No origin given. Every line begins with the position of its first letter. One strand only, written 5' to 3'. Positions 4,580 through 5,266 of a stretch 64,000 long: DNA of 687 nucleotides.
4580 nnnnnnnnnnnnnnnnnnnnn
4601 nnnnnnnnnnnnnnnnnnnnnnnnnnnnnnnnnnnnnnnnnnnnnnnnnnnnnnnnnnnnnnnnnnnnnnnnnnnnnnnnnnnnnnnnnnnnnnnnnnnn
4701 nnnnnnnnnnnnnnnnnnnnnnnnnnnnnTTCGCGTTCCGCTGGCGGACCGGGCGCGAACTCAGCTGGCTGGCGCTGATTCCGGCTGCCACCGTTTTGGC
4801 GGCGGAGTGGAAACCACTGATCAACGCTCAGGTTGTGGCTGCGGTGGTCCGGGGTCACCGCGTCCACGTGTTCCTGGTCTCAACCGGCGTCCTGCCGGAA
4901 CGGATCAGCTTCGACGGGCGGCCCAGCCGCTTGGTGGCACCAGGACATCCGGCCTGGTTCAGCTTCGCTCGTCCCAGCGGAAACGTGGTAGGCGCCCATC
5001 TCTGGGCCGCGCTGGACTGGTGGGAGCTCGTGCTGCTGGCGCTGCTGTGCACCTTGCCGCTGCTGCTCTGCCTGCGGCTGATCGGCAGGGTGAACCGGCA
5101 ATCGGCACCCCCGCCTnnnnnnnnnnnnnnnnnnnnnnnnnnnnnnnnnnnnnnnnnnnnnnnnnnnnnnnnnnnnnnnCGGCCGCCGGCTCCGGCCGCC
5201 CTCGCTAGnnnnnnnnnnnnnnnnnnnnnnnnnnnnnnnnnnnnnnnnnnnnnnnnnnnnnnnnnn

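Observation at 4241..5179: Signal peptidase carries a roughly 170 aa polytopic C-terminal extension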

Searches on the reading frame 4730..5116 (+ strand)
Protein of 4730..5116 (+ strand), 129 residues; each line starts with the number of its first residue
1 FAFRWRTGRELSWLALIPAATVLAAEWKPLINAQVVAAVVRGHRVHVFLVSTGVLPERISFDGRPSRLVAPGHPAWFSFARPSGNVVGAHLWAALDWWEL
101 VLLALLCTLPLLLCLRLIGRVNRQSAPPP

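Call 35: predict_structure(alignment_id=A3)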
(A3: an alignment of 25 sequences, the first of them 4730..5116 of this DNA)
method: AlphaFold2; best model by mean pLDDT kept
length: 129 residues; sequences in the alignment: 25
mean_pLDDT: 89.1   pTM: 0.67
mean pLDDT of the five models: 89.1, 87.6, 86.7, 85.8, 84.6
residues with pLDDT >= 90: 79; 70-90: 42; 50-70: 6; < 50: 2
segments of 3 or more residues with pLDDT < 50: none
pLDDT, mean of each block of 10 residues (from residue 1): 60 83 83 96 97 95 94 97 93 94 90 90 86
secondary structure, 60 per line:
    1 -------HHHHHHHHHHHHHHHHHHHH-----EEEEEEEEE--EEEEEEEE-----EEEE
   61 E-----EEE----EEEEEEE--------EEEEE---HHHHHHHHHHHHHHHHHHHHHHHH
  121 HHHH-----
elements in order: H8-27 E33-41 E44-51 E57-61 E67-69 E74-80 E89-93 H97-124

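Call 76: find_homologous_proteins(query=A3, max_evalue=0.01)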
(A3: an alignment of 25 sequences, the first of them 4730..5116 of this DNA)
Query A3 (25 sequences) (129 aa, profile of the alignment): 1 proteins with E <= 0.01 among 8000 candidates.
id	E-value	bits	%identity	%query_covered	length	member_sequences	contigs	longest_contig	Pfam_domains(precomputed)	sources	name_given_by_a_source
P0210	4.9e-14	70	34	71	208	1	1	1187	-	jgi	jgi:hypothetical protein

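Call 86: fold_search(model_id=the predicted structure, library=pdb)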
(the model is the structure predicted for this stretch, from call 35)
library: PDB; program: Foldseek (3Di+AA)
matches with E <= 10: 856; with E <= 0.001: 2
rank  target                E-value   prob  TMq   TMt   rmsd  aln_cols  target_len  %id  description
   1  7skp_B                6.4e-04  1.00  0.42  0.67   3.0        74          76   15  De novo synthetic protein DIG14 (tetragonal space group) (released 2022-10-12)
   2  7skp_A                8.1e-04  1.00  0.40  0.69   3.1        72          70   15  De novo synthetic protein DIG14 (tetragonal space group) (released 2022-10-12)
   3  8fk7_A                1.2e-02  1.00  0.37  0.35  10.1       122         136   14  Structure of the Pyrobaculum calidifontis flagellar-like archaeal type IV pilus (released 2023-06-28)
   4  4p94_B                3.5e-02  1.00  0.32  0.32   6.4       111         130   14  The crystal structure of the soluble domain of Sulfolobus acidocaldarius FlaF (residues 35-164) (released 2015-04-22)
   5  4p94_A                3.5e-02  0.99  0.31  0.35   7.4       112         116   12  The crystal structure of the soluble domain of Sulfolobus acidocaldarius FlaF (residues 35-164) (released 2015-04-22)
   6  8bl6                  5.9e-02  1.00  0.34  0.32   2.9        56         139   18  De novo single-chain immunoglobulin dimer scIg12+EF3a (released 2023-10-04)
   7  7pjj                  1.0e-01  0.99  0.30  0.05   6.7        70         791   17  Structure of the Family-3 Glycosyl Hydrolase BcpE2 from Streptomyces scabies (released 2022-07-13)
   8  4zbh                  1.1e-01  0.98  0.32  0.34   6.4       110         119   13  THE CRYSTAL STRUCTURE OF THE SOLUBLE DOMAIN OF SULFOLOBUS ACIDOCALDARIUS FLAF (released 2015-04-29)
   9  8bl3                  1.1e-01  0.99  0.30  0.28   3.0        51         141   18  De novo single-chain immunoglobulin dimer scIg12 (released 2023-10-04)
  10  2yn3_A                1.6e-01  0.98  0.37  0.20   3.5        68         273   12  Structural insight into the giant calcium-binding adhesin SiiE: implications for the adhesion of Salmonella enterica t (released 2013-04-03)
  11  3o0l_B                1.6e-01  0.92  0.35  0.40   4.0        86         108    8  Crystal structure of a Pfam DUF1425 family member (Shew_1734) from Shewanella sp. pv-4 at 1.81 a resolution (released 2010-08-04)
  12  7mqq                  1.9e-01  0.96  0.31  0.35   3.5        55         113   11  Structure of an allelic variant of Puccinia graminis f. sp. tritici (Pgt) effector AvrSr50 (QCMJC) (released 2022-02-16)
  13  3i85_A                1.9e-01  0.92  0.32  0.46   3.9        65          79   12  The Crystal Structure of Human EMMPRIN N-terminal Domain 1 (released 2009-10-06)
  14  3i85_B                2.3e-01  0.89  0.33  0.45   4.1        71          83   10  The Crystal Structure of Human EMMPRIN N-terminal Domain 1 (released 2009-10-06)
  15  9dqv_E                2.8e-01  0.23  0.22  0.09  14.2       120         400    9  Structure of western equine encephalitis virus CBA87 VLP in complex with human PCDH10 EC1 (released 2025-03-26)
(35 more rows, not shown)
